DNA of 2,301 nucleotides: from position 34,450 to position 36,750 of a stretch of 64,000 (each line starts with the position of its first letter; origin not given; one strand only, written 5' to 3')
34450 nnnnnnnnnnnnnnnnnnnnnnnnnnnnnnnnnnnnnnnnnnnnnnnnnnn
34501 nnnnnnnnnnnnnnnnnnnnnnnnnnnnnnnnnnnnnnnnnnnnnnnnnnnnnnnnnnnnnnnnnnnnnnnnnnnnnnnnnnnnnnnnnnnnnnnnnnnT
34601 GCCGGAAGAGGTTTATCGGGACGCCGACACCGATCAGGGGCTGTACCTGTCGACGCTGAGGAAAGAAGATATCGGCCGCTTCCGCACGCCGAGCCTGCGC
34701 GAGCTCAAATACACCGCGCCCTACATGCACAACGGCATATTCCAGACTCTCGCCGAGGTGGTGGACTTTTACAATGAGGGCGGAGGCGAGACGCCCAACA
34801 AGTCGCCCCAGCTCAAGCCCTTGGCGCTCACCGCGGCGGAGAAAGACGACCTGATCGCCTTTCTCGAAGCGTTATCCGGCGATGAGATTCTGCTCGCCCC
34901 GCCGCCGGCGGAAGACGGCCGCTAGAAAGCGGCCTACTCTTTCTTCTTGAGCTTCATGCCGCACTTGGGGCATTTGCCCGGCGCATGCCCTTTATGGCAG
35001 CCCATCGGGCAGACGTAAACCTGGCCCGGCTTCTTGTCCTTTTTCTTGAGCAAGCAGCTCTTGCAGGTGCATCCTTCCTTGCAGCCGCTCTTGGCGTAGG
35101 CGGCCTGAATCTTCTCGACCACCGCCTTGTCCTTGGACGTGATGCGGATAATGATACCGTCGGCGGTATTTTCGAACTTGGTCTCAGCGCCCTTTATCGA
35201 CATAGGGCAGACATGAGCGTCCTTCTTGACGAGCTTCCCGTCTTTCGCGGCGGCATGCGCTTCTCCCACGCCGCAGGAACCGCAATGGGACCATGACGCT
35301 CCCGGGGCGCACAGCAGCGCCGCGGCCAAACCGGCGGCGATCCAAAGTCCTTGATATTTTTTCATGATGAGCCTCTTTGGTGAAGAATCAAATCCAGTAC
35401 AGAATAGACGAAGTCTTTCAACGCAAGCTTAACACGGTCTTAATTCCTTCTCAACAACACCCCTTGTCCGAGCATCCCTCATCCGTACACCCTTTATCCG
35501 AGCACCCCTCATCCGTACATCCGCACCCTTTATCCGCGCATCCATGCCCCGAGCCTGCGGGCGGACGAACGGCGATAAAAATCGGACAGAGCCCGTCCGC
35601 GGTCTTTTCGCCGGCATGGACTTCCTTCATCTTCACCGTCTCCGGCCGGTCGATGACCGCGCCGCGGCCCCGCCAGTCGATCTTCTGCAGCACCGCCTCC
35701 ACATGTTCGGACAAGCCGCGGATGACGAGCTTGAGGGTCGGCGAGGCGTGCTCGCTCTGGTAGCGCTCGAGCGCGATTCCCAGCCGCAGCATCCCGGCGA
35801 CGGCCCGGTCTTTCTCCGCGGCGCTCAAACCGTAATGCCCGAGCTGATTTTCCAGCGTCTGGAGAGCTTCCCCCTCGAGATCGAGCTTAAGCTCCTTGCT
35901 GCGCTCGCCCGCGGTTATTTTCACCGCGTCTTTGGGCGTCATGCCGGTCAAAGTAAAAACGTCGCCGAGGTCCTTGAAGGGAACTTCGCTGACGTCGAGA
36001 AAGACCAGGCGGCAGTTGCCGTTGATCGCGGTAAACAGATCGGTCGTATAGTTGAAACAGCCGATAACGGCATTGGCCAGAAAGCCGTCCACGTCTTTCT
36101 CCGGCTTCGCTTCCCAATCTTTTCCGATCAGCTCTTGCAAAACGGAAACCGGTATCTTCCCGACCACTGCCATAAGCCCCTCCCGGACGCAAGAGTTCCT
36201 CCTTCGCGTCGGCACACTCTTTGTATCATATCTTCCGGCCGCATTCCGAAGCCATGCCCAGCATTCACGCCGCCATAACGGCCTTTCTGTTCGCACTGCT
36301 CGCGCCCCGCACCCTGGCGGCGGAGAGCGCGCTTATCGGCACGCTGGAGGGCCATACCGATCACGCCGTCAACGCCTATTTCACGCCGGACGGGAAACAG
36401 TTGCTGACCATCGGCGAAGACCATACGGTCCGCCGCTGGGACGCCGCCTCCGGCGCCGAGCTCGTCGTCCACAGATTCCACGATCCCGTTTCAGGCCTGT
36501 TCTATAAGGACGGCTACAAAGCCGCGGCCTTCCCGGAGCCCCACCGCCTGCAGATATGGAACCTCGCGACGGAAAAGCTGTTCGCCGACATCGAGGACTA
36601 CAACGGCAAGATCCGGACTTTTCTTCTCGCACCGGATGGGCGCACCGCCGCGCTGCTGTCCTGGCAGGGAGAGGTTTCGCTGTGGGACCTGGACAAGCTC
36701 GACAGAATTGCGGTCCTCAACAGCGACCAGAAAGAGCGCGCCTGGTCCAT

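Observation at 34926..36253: Lower-GC insert with two antisense-oriented Cys-rich/metal-binding protein genes splits the array between paralogs 8 and 9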

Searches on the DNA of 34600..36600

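Call 50: search_rna_families(source=window, start=34600, end=36600, threshold=evalue, max_evalue=1)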
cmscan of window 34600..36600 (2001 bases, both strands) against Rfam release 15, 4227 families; matches with E-value up to 1: 0.
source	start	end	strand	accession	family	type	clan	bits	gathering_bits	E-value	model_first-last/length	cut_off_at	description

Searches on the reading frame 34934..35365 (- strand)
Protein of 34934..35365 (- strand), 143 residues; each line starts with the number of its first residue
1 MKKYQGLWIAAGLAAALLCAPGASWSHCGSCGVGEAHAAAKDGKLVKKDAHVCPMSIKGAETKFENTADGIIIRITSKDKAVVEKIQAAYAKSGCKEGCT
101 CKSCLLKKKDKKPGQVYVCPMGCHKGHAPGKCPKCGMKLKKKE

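Call 5: search_protein_families(library=pfam, proteins=[window:34934-35365:-], max_evalue=0.1)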
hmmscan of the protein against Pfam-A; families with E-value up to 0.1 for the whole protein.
window:34934-35365:- (143 aa): 2 families
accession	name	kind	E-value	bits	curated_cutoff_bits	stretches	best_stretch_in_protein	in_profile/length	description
PF19335.5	HMBD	-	5e-09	36.4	23.6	1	116-142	1-28/28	Heavy metal binding domain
PF01206.22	TusA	-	0.049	13.9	28.6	1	52-96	9-53/70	Sulfurtransferase TusA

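Call 6: search_protein_families(library=ncbifam, proteins=[window:34934-35365:-], max_evalue=0.1)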
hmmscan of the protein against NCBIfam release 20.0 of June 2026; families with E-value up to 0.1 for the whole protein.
window:34934-35365:- (143 aa): 0 families

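Call 8: find_homologous_proteins(query=window:34934-35365:-)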
Query window:34934-35365:- (143 aa): 6 proteins with E <= 0.001 among 58 candidates.
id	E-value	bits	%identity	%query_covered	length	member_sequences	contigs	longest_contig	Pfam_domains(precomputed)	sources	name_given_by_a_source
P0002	2.5e-89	315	100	100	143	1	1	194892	PF19335.6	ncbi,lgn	ncbi:MAG: heavy metal-binding domain-containing protein [Elusimicrobiota bacterium]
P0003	1.5e-28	118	48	73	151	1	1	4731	PF19335.6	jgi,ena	-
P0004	8.8e-19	86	49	62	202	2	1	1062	-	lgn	-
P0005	2.4e-16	78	49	62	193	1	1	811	PF19335.6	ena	-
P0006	7.2e-11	60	50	65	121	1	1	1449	-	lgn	-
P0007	7.5e-6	44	28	78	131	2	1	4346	PF19335.6,PF25207.2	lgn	-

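Call 14: find_encoding_contigs(protein=P0003, flank=5000)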
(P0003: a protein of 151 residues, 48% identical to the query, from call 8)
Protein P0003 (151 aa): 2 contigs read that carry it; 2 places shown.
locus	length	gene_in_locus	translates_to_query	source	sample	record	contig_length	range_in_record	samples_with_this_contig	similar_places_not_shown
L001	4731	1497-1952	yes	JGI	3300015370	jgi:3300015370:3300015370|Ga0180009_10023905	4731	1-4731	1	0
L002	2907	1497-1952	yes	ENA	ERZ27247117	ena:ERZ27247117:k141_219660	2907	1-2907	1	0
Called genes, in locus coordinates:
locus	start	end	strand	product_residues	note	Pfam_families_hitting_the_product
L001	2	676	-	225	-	?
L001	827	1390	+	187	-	-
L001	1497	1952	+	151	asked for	PF19335:HMBD (weak)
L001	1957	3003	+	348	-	PF08240:ADH_N, PF02826:2-Hacid_dh_C (weak), PF00107:ADH_zinc_N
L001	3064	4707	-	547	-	PF05681:Fumerase, PF05683:Fumerase_C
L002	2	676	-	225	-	?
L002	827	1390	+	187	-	-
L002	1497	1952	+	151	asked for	PF19335:HMBD (weak)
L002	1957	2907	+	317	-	?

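Call 34: search_solved_structures(query=window:34934-35365:-, max_evalue=10, show_alignments=2)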
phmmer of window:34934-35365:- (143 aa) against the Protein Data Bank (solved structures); distinct sequences matched with E-value up to 10: 6.
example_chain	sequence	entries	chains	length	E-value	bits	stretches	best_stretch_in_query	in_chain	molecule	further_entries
2i13_A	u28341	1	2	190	0.00032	23.9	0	123-141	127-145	Aart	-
8ovl_A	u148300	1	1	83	0.13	15.5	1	112-140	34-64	Copper-translocating P-type ATPase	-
1mey_C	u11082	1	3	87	0.13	15.4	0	123-140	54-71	CONSENSUS ZINC FINGER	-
1vra_A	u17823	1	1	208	1.2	12.4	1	29-103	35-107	Arginine biosynthesis bifunctional protein argJ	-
2yt9_A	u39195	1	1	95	1.4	12.2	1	123-143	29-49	zinc finger-containing protein 1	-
3rfu_A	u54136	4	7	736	1.4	12.1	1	115-140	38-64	Copper efflux ATPase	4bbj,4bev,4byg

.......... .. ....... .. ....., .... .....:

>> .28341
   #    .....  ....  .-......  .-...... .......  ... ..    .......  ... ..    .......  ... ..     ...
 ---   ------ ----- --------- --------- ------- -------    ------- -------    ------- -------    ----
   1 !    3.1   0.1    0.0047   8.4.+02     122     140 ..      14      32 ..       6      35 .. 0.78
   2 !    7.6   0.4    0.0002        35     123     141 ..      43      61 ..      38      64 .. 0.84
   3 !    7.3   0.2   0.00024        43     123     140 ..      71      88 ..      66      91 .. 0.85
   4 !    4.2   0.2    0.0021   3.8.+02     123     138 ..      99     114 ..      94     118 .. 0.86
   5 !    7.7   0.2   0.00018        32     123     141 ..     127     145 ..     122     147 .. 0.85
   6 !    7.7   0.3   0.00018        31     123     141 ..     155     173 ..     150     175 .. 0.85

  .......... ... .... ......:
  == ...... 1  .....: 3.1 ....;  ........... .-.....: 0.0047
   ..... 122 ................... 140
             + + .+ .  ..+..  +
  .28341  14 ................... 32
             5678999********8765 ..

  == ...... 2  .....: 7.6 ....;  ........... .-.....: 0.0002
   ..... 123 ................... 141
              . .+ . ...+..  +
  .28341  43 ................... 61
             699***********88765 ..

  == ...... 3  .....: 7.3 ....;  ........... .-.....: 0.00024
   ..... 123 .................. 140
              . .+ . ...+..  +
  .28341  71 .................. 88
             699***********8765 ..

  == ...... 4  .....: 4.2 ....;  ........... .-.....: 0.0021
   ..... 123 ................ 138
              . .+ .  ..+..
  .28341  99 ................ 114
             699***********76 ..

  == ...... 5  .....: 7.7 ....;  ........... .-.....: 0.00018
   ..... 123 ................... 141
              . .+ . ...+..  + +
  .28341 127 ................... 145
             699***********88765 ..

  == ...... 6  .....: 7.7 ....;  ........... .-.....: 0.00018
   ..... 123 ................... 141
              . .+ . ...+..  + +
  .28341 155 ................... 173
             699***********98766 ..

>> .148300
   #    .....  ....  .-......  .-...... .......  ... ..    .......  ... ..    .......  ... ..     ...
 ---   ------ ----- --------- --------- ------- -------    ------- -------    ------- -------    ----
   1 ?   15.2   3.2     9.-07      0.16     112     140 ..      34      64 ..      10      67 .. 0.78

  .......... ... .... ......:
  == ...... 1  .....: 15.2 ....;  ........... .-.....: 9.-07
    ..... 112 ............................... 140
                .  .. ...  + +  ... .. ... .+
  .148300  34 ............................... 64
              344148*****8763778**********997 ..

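Call 61: search_protein_families(library=pfam, alignment_id=A4, max_evalue=1)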
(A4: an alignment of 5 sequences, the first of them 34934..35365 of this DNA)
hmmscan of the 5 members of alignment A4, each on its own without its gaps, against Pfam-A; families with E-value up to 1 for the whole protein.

A. member 1, window:34934-35365:- (143 aa): 3 families
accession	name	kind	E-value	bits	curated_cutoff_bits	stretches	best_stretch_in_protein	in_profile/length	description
PF19335.5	HMBD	-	5e-09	36.4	23.6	1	116-142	1-28/28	Heavy metal binding domain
PF01206.22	TusA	-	0.049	13.9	28.6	1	52-96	9-53/70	Sulfurtransferase TusA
PF13248.11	Zn_ribbon_3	-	0.67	10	27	0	131-139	18-26/26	zinc-ribbon domain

B. families by the number of members that match (of 5 scanned): 7 families
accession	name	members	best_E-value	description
PF19335.5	HMBD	5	5e-09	Heavy metal binding domain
PF01206.22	TusA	2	0.0014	Sulfurtransferase TusA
PF23458.2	DUF7130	2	0.025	Domain of unknown function (DUF7130)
PF13670.12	PepSY_2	1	0.086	Peptidase propeptide and YPEB domain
PF05127.21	NAT10_TcmA_helicase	1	0.12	RNA cytidine acetyltransferase NAT10/TcmA, helicase domain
PF09981.14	DUF2218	1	0.15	Uncharacterized protein conserved in bacteria (DUF2218)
PF13248.11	Zn_ribbon_3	1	0.67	zinc-ribbon domain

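Call 68: search_dna_similar(query=window:34934-35365:-, collection=plasmids, mode=protein, max_evalue=0.001, max_rows=15)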
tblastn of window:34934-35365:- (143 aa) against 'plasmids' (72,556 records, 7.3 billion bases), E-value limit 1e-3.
No match.

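Call 71: search_protein_families(library=padloc, proteins=[window:34934-35365:-], max_evalue=0.01)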
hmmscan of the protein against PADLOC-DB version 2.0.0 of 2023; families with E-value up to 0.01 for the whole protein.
window:34934-35365:- (143 aa): 0 families

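Call 72: search_protein_families(library=phrogs, proteins=[window:34934-35365:-], max_evalue=0.01)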
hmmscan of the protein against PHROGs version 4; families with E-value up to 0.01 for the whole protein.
window:34934-35365:- (143 aa): 0 families

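Call 78: search_protein_families(library=ncbifam, alignment_id=A4, max_evalue=1)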
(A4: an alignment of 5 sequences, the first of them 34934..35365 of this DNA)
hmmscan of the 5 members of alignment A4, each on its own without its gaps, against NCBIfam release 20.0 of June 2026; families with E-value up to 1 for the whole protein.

A. member 1, window:34934-35365:- (143 aa): 0 families

B. families by the number of members that match (of 5 scanned): 5 families
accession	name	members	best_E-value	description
NF037962.1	arsenic_eff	1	0.032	arsenic efflux protein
NF006430.0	PRK08699.1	1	0.046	DNA polymerase III subunit delta'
NF033748.1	class_F_sortase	1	0.047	class F sortase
NF038217.2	blaOXA-427_like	1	0.069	OXA-427 family carbapenem-hydrolyzing class D beta-lactamase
NF001109.0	PRK00136.1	1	0.083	30S ribosomal protein S8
